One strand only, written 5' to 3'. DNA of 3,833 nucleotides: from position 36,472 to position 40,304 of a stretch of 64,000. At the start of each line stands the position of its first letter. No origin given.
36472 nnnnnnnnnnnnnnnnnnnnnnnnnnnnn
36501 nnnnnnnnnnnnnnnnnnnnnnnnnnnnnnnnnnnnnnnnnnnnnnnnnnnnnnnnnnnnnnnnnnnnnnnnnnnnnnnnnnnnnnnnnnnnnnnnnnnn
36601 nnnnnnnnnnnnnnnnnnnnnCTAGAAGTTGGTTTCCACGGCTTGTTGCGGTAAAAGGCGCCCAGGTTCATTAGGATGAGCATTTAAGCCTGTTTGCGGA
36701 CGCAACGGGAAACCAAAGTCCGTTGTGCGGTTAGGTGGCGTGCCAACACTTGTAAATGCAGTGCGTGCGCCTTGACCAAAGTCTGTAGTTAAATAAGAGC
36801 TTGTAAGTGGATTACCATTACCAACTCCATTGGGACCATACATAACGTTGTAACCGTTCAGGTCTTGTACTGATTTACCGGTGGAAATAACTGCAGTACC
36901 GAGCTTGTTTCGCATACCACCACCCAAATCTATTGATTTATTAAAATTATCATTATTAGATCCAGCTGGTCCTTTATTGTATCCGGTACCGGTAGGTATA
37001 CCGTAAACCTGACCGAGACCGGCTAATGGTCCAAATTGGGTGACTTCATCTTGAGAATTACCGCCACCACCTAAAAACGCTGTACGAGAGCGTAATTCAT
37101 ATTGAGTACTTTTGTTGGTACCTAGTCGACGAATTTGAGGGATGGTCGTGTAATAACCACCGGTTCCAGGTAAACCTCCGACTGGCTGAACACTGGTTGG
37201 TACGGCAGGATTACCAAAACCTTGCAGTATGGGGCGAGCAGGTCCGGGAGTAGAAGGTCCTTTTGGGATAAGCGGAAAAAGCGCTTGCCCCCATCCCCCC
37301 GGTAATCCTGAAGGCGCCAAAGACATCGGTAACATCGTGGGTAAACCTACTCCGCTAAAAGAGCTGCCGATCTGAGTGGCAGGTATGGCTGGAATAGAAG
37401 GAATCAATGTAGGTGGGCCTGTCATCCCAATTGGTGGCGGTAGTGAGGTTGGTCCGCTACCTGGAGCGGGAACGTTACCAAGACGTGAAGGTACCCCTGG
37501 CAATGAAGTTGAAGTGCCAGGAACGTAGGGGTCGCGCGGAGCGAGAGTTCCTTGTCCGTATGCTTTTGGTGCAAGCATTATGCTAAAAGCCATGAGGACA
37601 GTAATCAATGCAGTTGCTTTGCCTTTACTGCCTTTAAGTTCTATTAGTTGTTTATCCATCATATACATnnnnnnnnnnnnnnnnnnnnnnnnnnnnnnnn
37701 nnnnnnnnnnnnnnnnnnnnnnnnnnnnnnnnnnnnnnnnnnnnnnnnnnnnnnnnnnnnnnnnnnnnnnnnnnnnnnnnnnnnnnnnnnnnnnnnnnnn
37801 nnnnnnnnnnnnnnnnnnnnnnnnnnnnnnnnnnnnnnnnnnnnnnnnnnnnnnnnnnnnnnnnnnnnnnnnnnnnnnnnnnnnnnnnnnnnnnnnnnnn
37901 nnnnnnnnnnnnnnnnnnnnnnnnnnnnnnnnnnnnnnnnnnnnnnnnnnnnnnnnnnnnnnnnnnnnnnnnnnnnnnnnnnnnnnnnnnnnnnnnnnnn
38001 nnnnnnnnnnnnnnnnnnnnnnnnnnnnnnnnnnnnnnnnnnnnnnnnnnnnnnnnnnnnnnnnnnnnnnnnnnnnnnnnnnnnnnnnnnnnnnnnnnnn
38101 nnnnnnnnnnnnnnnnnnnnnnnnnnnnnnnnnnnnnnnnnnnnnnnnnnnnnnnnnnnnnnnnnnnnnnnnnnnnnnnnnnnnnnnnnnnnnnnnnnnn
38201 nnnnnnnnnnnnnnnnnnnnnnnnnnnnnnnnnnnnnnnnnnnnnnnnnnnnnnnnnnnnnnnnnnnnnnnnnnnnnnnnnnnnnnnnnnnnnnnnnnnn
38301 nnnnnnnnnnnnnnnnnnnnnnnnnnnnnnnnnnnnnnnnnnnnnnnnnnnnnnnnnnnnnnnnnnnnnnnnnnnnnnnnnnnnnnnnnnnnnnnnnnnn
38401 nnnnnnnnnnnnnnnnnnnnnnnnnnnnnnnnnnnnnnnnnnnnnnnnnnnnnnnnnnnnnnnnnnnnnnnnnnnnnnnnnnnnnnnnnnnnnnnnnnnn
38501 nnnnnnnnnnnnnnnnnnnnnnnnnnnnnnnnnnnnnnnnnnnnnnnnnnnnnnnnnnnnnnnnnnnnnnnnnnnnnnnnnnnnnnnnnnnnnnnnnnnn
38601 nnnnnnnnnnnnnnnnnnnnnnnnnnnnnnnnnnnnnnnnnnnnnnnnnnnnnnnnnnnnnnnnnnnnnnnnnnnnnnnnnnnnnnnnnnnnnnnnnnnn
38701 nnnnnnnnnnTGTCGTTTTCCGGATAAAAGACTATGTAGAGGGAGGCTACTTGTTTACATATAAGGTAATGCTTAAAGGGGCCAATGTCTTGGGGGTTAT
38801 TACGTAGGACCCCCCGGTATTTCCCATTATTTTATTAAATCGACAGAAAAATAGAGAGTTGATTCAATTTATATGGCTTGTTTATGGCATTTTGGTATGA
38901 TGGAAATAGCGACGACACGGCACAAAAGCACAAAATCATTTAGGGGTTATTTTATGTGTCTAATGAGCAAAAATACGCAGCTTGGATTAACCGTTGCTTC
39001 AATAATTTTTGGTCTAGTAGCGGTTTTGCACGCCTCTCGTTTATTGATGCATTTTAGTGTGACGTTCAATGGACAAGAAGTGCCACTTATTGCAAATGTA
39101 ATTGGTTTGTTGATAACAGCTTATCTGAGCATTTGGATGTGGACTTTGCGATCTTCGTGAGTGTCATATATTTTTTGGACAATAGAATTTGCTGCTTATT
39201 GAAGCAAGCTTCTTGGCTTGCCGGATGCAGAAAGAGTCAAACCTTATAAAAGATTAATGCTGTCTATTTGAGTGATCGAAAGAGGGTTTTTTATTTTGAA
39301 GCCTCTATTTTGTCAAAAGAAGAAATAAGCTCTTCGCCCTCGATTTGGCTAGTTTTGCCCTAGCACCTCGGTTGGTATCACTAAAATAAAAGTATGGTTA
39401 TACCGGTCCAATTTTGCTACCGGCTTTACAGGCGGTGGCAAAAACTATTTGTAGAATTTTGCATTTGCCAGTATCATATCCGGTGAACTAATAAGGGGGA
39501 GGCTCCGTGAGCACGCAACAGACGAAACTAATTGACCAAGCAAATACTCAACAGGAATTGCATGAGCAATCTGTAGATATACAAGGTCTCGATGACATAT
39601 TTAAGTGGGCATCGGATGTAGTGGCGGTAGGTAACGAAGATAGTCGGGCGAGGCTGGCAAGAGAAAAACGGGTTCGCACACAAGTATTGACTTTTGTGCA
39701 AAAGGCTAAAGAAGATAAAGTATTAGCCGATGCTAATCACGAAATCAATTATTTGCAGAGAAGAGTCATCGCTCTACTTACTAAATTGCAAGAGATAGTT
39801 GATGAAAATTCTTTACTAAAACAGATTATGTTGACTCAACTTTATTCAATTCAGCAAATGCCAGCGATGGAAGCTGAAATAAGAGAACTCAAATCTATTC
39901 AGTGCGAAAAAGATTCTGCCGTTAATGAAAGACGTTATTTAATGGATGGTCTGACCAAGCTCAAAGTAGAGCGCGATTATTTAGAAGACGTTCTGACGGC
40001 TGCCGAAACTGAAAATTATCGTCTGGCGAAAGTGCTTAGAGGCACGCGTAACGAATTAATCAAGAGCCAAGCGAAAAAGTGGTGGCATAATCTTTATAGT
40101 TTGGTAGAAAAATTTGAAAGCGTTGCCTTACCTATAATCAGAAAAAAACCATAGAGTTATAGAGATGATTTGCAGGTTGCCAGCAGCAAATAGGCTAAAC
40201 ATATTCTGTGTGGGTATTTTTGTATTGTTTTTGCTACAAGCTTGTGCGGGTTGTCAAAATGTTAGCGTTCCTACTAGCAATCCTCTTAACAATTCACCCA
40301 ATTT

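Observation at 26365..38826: Rare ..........-type palindromes mark the 5' regions of the T4SS-like operon and both secreted-protein operons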

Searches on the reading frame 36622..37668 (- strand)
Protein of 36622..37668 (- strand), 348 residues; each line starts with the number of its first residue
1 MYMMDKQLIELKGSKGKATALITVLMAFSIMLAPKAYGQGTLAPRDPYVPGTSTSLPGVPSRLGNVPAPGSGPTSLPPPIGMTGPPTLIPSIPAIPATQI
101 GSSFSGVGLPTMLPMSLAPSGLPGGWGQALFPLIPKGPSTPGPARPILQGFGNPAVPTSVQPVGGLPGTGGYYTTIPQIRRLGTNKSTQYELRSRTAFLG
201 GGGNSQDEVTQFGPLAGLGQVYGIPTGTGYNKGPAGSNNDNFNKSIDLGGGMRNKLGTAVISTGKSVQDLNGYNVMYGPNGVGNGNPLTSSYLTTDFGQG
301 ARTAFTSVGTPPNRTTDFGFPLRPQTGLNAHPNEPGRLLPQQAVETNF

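Call 11: search_protein_families(library=pfam, proteins=[window:36622-37668:-], max_evalue=0.01)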
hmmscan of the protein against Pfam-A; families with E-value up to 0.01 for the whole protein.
window:36622-37668:- (348 aa): 0 families

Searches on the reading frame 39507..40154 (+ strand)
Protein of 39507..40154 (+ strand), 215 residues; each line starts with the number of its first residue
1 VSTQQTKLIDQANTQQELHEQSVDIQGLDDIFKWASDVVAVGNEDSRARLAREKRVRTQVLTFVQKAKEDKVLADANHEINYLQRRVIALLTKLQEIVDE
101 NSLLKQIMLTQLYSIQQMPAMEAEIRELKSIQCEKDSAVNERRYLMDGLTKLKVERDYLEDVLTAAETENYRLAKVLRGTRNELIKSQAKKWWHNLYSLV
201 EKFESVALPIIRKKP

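Call 40: search_protein_families(library=pfam, proteins=[window:39507-40154:+], max_evalue=0.1)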
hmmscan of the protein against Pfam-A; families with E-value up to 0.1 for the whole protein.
window:39507-40154:+ (215 aa): 4 families
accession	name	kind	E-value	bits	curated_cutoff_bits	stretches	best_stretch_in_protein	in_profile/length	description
PF15619.11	Lebercilin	-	0.0049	16.9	34.3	1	70-153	3-87/193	Ciliary protein causing Leber congenital amaurosis disease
PF02185.22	HR1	-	0.031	14.7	33.1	1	47-97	6-59/67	Hr1 repeat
PF18625.7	EspB_PE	-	0.035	15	29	1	148-179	34-65/77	ESX-1 secreted protein B PE domain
PF23222.1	RRM_PARP14_1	-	0.061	13.7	27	1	54-90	41-77/80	PAR14-like, first RRM domain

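Call 48: search_solved_structures(query=window:39507-40154:+, max_evalue=1)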
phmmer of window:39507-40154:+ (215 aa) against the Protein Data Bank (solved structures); distinct sequences matched with E-value up to 1: 0.

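Call 52: find_homologous_proteins(query=window:39507-40154:+)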
Query window:39507-40154:+ (215 aa): 181 proteins with E <= 0.001 among 376 candidates; the best 120 are listed.
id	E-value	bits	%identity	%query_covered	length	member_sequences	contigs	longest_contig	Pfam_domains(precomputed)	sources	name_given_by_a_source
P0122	1.1e-129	448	100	100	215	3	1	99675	-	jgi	-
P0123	5.7e-120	416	91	100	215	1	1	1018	-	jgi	-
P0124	6.0e-119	413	91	100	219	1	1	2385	-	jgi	jgi:hypothetical protein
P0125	4.4e-111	387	85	100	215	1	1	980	-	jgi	-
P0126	7.4e-105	367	81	100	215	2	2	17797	-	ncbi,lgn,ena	-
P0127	7.2e-103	361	82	100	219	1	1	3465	-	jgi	jgi:hypothetical protein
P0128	1.7e-102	359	82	98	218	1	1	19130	-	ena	-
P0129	1.5e-95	337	75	99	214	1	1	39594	-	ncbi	-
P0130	3.2e-95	336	81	91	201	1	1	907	-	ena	-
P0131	7.3e-95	334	80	91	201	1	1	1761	-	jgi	jgi:hypothetical protein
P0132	6.5e-94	331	81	91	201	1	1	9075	-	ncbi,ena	-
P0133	7.2e-93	328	75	96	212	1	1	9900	-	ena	-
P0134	1.4e-90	321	80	88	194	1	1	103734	-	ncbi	-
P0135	2.3e-89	317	72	99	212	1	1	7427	-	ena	-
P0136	9.6e-88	311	74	99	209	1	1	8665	-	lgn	-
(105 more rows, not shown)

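Call 61: predict_structure(alignment_id=A3)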
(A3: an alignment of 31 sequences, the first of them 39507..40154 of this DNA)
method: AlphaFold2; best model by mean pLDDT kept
length: 215 residues; sequences in the alignment: 31
mean_pLDDT: 80.8   pTM: 0.36
mean pLDDT of the five models: 80.8, 80.4, 79.5, 79.1, 78.7
residues with pLDDT >= 90: 114; 70-90: 30; 50-70: 42; < 50: 29
segments of 3 or more residues with pLDDT < 50: 1-24, 212-215
pLDDT, mean of each block of 10 residues (from residue 1): 41 44 52 65 69 84 88 94 97 98 98 96 96 97 98 98 97 94 82 66 58 46
secondary structure, 60 per line:
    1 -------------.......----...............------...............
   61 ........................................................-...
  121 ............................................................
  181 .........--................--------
elements in order: H14-20 H25-39 H46-116 H118-189 H192-207
